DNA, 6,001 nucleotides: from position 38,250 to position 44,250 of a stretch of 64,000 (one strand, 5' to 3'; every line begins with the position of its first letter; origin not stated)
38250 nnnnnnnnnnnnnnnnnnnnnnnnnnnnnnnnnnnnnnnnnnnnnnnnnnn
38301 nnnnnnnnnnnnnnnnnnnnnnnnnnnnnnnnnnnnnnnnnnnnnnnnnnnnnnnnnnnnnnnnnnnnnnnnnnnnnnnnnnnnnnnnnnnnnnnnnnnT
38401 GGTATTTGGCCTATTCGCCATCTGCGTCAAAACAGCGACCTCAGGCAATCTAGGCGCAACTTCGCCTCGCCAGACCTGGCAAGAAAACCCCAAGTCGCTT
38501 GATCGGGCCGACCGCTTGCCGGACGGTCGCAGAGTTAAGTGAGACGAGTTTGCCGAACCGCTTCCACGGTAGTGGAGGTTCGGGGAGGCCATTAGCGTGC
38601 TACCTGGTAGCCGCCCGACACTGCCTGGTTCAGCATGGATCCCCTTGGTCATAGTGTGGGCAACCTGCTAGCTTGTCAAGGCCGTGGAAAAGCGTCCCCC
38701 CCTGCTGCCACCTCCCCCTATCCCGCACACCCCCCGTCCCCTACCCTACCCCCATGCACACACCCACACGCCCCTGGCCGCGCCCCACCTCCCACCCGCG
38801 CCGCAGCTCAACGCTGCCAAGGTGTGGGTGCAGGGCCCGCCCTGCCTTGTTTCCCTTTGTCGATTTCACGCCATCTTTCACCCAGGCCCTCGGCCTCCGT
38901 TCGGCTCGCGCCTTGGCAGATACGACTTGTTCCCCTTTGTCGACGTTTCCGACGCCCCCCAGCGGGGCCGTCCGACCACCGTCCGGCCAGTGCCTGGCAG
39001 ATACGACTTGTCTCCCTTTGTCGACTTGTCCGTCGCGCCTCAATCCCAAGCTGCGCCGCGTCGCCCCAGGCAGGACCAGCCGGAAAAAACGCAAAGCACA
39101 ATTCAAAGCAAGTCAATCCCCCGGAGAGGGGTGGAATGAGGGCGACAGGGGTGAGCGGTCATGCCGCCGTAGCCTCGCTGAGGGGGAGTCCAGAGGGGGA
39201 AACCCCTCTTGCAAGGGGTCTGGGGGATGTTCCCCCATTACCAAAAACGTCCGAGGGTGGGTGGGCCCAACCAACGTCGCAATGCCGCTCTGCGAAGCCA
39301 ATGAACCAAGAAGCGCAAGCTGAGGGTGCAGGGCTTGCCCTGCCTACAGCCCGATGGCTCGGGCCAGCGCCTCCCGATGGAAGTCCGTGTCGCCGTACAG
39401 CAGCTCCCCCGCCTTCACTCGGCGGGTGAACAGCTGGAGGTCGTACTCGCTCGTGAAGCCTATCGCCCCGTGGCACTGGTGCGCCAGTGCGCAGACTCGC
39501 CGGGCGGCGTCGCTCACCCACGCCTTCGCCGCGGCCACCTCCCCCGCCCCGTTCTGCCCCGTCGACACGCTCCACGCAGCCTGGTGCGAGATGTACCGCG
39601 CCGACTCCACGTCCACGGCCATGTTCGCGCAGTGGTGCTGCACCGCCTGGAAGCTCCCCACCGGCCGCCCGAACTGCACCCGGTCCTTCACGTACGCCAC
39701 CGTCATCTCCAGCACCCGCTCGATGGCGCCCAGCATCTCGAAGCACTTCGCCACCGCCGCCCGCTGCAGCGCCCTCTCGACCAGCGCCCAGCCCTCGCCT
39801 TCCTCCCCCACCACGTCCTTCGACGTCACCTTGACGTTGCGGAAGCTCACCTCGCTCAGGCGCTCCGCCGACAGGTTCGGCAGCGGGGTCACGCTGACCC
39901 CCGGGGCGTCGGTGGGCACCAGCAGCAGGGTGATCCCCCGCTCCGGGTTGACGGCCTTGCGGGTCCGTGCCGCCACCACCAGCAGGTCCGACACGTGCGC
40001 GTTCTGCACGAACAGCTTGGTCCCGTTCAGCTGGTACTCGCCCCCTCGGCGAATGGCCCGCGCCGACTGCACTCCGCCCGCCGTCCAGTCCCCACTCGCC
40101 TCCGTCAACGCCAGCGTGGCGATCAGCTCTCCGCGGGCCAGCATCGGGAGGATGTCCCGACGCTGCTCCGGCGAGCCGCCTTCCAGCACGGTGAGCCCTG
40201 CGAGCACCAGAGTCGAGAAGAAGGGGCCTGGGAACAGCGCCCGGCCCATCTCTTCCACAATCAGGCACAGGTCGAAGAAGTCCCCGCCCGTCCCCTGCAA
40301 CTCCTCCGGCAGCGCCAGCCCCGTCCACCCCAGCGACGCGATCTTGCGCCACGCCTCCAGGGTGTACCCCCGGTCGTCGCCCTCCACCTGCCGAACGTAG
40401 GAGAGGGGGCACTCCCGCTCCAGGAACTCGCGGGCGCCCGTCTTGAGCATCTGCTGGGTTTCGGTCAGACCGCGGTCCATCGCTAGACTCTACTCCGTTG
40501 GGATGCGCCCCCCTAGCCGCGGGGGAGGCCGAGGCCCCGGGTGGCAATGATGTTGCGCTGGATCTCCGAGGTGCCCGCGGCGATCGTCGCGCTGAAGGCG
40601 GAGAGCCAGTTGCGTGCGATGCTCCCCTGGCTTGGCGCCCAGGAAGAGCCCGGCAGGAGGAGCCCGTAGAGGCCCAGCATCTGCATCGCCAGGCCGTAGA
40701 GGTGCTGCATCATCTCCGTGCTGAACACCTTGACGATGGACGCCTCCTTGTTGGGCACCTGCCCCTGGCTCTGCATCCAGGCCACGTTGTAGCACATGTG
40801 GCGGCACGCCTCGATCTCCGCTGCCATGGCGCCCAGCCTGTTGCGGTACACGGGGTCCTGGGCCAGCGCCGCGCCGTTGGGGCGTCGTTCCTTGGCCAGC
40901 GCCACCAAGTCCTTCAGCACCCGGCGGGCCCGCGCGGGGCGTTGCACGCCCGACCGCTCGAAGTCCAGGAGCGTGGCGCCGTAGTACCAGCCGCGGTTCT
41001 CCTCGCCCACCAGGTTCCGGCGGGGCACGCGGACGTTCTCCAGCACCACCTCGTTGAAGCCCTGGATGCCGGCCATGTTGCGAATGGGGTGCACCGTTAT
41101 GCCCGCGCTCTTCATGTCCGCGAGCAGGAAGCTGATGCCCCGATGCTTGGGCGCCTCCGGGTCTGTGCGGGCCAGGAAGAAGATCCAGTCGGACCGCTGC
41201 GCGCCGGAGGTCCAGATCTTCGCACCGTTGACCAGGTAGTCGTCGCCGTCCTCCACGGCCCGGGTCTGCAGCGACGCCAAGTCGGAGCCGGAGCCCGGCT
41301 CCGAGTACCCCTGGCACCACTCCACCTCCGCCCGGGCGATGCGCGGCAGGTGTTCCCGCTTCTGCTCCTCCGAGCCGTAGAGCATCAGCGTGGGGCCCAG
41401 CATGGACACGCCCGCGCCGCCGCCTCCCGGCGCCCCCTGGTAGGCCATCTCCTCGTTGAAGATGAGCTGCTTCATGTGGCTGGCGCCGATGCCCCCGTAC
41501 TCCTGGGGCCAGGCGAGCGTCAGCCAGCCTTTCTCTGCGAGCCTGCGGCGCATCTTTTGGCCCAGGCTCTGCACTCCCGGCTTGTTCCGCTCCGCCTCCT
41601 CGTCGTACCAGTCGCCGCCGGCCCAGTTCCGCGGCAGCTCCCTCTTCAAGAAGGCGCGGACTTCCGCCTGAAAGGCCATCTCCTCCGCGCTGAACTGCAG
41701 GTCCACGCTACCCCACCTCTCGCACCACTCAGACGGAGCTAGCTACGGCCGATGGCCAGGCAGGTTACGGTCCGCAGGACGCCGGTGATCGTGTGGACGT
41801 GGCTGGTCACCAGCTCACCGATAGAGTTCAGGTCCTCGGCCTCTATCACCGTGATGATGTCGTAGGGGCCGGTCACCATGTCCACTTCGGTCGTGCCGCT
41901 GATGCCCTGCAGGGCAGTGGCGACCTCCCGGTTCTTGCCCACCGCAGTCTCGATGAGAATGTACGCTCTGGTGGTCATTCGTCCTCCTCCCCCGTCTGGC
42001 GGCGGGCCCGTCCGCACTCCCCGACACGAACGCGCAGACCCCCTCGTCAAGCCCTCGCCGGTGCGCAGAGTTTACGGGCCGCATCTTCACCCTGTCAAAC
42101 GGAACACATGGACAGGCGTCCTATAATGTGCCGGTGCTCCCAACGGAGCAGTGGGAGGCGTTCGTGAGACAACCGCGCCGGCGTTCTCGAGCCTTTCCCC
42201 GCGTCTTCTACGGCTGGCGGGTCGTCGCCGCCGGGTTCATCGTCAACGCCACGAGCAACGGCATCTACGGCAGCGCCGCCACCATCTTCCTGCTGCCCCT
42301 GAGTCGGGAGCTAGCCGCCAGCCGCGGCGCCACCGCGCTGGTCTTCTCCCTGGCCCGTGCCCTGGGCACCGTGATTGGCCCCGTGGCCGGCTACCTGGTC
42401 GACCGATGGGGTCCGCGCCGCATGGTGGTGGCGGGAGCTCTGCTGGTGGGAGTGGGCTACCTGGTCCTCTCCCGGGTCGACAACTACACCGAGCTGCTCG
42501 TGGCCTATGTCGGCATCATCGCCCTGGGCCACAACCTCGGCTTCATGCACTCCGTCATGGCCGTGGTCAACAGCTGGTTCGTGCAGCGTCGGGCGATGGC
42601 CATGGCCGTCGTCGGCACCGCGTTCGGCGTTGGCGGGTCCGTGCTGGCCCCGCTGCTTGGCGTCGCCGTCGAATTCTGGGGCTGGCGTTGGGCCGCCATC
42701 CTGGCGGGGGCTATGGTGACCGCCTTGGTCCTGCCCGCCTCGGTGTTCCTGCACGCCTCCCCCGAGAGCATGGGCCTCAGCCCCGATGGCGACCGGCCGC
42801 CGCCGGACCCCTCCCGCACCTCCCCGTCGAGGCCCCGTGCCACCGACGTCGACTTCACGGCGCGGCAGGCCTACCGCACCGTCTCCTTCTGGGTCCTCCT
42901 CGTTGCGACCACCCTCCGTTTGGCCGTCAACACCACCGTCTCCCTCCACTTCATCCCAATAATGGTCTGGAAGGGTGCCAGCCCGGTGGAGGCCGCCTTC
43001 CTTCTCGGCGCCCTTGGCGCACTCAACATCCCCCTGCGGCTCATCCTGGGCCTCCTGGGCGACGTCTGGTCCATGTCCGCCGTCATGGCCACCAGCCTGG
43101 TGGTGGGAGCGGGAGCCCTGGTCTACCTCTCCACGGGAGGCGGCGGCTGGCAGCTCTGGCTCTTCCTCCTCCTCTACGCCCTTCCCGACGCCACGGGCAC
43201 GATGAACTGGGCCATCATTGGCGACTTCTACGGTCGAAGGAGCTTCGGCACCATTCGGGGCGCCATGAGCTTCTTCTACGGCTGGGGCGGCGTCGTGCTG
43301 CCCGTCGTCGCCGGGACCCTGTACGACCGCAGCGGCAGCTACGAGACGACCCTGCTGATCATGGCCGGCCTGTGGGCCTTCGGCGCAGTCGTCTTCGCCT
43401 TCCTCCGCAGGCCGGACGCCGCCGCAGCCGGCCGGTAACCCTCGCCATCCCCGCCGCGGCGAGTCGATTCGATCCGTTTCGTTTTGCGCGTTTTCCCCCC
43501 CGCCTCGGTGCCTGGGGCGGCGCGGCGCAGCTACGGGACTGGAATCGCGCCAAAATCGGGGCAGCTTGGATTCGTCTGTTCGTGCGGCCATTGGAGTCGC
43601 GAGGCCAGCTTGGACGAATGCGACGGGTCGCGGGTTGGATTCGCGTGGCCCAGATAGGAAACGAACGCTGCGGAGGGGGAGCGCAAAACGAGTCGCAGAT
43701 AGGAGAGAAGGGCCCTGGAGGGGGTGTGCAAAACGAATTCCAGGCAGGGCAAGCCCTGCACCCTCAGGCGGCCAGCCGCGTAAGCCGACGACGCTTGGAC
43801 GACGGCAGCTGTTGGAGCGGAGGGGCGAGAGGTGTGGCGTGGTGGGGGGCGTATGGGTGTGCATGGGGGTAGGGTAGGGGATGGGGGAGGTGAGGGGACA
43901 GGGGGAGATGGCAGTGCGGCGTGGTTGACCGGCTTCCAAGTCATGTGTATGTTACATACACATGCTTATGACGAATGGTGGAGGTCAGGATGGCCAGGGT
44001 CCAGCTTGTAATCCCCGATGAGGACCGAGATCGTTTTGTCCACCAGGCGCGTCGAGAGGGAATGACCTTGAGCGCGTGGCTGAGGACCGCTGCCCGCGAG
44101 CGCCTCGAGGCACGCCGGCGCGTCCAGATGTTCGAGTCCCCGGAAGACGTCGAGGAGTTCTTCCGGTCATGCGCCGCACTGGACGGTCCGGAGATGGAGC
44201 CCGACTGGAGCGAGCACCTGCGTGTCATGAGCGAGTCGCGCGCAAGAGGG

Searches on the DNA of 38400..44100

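Call 26: search_rna_families(source=window, start=38400, end=44100, threshold=evalue, max_evalue=10)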
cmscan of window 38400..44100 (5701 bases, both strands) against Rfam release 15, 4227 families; matches with E-value up to 10: 2.
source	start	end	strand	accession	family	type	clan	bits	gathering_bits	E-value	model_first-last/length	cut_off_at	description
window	38483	38501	-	RF02129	GNAS-AS1_3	Gene; lncRNA;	-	16.7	42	2.2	1-38/38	no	GNAS antisense RNA 1 conserved region 3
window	40657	40717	-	RF01128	sR43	Gene; snRNA; snoRNA; CD-box;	-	13.8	45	6.5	1-56/56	no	Small nucleolar RNA sR42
